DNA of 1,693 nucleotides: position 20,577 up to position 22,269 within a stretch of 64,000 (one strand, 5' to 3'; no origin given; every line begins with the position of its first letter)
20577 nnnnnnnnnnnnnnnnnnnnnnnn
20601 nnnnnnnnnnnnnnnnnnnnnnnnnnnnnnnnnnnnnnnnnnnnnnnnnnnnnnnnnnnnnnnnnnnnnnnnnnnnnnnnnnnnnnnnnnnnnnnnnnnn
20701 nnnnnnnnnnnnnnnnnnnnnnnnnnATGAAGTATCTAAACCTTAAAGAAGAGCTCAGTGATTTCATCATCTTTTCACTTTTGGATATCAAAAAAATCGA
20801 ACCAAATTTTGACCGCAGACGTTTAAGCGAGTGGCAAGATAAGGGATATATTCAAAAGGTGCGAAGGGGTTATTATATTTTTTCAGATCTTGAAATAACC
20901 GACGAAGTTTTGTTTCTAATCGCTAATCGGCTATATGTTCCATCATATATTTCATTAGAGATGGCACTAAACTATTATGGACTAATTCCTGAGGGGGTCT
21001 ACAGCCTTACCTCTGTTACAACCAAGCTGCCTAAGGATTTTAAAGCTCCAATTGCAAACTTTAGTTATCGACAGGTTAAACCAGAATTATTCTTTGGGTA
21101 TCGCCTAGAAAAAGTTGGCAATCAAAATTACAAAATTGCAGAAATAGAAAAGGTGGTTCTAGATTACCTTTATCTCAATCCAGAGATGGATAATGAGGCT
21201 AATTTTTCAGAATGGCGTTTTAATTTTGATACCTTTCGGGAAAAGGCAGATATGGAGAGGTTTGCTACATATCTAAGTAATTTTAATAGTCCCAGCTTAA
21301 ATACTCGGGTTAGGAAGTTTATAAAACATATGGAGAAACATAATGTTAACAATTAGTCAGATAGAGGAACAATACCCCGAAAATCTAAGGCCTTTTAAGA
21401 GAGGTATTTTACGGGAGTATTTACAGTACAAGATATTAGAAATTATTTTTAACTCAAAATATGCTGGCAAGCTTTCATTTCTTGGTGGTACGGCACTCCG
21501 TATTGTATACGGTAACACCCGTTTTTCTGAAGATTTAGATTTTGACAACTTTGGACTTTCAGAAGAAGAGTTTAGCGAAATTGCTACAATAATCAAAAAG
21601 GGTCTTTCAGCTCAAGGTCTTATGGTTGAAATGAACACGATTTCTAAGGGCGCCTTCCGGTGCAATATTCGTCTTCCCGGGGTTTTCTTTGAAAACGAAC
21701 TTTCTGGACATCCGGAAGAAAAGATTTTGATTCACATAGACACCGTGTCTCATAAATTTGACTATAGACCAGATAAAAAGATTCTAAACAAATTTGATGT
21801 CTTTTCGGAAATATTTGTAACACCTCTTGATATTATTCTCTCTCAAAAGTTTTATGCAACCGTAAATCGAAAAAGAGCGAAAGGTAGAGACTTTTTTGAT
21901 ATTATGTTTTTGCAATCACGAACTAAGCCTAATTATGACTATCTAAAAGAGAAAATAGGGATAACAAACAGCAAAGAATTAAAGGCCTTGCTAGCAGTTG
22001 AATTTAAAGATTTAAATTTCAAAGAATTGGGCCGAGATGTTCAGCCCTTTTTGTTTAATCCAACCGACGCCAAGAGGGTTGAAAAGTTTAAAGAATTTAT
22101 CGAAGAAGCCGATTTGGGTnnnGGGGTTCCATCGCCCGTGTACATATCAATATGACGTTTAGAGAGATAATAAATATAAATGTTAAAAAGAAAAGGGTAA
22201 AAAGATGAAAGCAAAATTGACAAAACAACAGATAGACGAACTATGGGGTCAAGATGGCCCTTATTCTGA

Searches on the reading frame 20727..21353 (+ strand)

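Call 46: search_protein_families(library=pfam, proteins=[window:20727-21353:+], max_evalue=0.001)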
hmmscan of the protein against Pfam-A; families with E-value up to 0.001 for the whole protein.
window:20727-21353:+ (209 aa): 0 families

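Call 72: search_protein_families(library=ncbifam, proteins=[window:20727-21353:+], max_evalue=1)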
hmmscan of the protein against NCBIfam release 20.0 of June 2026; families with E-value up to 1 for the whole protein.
window:20727-21353:+ (209 aa): 1 family
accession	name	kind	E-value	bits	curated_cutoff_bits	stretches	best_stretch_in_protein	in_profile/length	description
NF047376.1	TAA_AbiEi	equivalog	1.2e-06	28.3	150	1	30-108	39-121/172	type IV toxin-antitoxin system AbiEi family antitoxin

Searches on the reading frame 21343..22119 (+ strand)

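Call 46: search_protein_families(library=pfam, proteins=[window:21343-22119:+], max_evalue=0.001)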
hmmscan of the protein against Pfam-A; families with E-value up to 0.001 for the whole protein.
window:21343-22119:+ (259 aa): 1 family
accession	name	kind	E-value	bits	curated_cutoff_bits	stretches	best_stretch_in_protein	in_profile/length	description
PF08843.17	AbiEii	-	1.4e-18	68.1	22.5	1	31-220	2-199/238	Nucleotidyl transferase AbiEii toxin, Type IV TA system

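Call 72: search_protein_families(library=ncbifam, proteins=[window:21343-22119:+], max_evalue=1)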
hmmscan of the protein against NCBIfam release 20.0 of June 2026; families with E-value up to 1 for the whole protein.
window:21343-22119:+ (259 aa): 0 families
